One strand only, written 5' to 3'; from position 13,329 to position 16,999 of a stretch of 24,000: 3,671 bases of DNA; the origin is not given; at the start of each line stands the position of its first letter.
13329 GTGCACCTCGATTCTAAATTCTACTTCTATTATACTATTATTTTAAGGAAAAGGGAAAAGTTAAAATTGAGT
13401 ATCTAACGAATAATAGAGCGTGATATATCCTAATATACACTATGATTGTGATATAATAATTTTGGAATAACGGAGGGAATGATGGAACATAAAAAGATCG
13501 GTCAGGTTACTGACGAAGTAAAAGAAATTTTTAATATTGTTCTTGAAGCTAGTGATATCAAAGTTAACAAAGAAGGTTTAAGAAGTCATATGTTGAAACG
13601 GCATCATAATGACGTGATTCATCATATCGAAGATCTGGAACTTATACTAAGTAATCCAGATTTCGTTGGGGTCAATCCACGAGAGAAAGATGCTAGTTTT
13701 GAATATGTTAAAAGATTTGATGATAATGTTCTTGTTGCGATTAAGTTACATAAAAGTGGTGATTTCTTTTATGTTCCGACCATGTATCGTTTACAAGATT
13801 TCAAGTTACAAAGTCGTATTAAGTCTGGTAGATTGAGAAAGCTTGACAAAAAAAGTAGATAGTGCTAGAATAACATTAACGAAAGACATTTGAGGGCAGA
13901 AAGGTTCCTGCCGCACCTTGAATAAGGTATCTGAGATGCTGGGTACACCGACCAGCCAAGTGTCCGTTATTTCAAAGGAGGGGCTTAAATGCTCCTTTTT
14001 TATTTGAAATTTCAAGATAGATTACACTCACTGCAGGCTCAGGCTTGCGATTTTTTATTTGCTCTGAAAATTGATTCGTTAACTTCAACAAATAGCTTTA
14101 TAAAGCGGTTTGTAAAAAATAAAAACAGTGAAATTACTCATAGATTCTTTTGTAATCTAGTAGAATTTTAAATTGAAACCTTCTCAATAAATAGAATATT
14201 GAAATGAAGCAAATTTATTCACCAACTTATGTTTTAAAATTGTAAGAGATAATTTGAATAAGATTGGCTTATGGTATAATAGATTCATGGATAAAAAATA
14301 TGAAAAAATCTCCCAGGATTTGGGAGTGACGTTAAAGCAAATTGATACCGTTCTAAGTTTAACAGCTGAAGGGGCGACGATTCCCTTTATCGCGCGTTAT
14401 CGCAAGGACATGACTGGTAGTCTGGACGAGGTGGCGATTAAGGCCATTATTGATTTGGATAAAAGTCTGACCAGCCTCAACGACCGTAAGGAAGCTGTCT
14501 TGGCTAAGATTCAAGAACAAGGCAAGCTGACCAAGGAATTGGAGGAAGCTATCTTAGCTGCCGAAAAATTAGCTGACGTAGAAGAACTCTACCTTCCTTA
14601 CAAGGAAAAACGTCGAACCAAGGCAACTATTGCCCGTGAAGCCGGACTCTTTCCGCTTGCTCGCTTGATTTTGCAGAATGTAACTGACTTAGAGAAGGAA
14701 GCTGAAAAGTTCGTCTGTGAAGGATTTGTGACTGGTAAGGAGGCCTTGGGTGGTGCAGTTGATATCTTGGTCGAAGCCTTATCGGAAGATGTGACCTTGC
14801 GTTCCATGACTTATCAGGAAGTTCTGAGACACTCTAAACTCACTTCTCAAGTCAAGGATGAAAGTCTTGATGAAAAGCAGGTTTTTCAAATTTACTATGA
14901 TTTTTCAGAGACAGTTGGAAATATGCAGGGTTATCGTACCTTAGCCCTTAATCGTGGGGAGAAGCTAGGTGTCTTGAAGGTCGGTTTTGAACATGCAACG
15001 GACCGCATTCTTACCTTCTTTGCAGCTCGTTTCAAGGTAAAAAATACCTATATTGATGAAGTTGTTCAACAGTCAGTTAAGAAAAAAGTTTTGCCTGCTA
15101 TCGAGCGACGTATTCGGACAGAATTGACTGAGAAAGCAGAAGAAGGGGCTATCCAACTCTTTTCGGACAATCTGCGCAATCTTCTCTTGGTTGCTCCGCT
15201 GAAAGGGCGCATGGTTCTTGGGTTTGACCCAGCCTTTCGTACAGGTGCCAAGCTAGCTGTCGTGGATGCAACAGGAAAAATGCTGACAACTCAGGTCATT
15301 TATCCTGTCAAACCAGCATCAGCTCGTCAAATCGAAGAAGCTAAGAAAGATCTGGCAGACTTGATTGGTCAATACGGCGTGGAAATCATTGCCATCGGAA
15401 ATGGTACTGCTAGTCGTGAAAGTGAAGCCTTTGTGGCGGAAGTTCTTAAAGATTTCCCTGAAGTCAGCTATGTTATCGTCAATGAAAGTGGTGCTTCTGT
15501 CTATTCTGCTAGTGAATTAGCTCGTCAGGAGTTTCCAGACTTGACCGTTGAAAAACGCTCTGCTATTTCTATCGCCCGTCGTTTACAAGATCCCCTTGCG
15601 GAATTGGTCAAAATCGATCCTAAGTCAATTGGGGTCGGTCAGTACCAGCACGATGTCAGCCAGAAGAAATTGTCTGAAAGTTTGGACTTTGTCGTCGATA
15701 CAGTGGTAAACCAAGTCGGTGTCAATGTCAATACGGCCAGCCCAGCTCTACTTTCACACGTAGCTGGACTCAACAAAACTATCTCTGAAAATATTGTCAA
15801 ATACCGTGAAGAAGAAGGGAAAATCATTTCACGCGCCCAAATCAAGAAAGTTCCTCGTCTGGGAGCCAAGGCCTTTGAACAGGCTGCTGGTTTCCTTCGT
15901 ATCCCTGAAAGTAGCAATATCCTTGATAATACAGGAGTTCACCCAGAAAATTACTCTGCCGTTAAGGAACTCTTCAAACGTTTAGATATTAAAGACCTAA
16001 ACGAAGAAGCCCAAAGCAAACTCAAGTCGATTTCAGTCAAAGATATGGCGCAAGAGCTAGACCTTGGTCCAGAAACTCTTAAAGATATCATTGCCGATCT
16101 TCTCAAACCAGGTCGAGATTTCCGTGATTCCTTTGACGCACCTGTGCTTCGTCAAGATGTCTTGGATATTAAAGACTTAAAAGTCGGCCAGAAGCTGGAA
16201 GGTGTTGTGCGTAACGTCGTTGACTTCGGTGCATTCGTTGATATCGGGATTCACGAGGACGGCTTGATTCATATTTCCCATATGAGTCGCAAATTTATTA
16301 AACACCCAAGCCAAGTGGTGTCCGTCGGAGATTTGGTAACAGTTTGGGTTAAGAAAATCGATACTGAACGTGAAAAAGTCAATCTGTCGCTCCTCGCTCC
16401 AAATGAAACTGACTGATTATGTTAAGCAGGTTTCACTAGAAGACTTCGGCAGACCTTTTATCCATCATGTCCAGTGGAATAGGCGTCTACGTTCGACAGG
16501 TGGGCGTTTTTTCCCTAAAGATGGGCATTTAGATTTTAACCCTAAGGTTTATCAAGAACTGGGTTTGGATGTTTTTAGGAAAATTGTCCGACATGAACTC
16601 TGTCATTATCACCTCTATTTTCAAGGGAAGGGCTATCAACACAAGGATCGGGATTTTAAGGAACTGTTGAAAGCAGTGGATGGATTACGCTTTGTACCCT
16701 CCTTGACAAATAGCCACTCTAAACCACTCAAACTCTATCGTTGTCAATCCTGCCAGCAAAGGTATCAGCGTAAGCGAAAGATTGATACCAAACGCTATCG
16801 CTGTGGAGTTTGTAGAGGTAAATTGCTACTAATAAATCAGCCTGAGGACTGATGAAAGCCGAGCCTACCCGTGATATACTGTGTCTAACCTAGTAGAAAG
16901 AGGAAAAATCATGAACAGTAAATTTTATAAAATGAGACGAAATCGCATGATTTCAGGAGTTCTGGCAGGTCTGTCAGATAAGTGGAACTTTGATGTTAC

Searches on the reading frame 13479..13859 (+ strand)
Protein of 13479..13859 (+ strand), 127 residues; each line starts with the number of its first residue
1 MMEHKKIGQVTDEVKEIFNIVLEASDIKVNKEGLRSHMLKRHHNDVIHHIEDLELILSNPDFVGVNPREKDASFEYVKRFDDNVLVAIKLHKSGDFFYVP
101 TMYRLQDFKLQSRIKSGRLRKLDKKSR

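Call 94: search_protein_families(library=pfam, proteins=[window:13479-13859:+], max_evalue=0.001)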
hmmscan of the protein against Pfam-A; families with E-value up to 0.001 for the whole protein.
window:13479-13859:+ (127 aa): 2 families
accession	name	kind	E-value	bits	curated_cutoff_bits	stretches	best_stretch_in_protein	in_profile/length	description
PF18812.6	PBECR3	-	1.6e-17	63.9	30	1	5-110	1-113/115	phage-Barnase-EndoU-ColicinE5/D-RelE like nuclease3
PF18810.6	PBECR2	-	3.4e-06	27.7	27.1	1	15-117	14-115/120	phage-Barnase-EndoU-ColicinE5/D-RelE like nuclease2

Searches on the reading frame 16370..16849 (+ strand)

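Call 3: search_protein_families(library=pfam, proteins=[window:16370-16849:+], max_evalue=1)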
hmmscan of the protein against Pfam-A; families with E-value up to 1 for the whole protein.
window:16370-16849:+ (160 aa): 5 families
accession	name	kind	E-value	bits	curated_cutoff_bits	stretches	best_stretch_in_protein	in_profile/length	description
PF10263.15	SprT-like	-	2.3e-13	50.4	25.6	1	25-107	12-99/108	SprT-like family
PF17283.8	Zn_ribbon_SprT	-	5.6e-09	36.3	28.1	1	123-152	5-34/38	SprT-like zinc ribbon domain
PF05280.16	FlhC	-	0.0045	17.2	27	1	75-149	94-161/173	Flagellar transcriptional activator (FlhC)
PF09723.15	Zn_ribbon_8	-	0.082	13.4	34.4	1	123-150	6-34/41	Zinc ribbon domain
PF25054.1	PHD_pln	-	0.7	10.2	29.8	0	121-135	11-25/43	PHD-type zinc finger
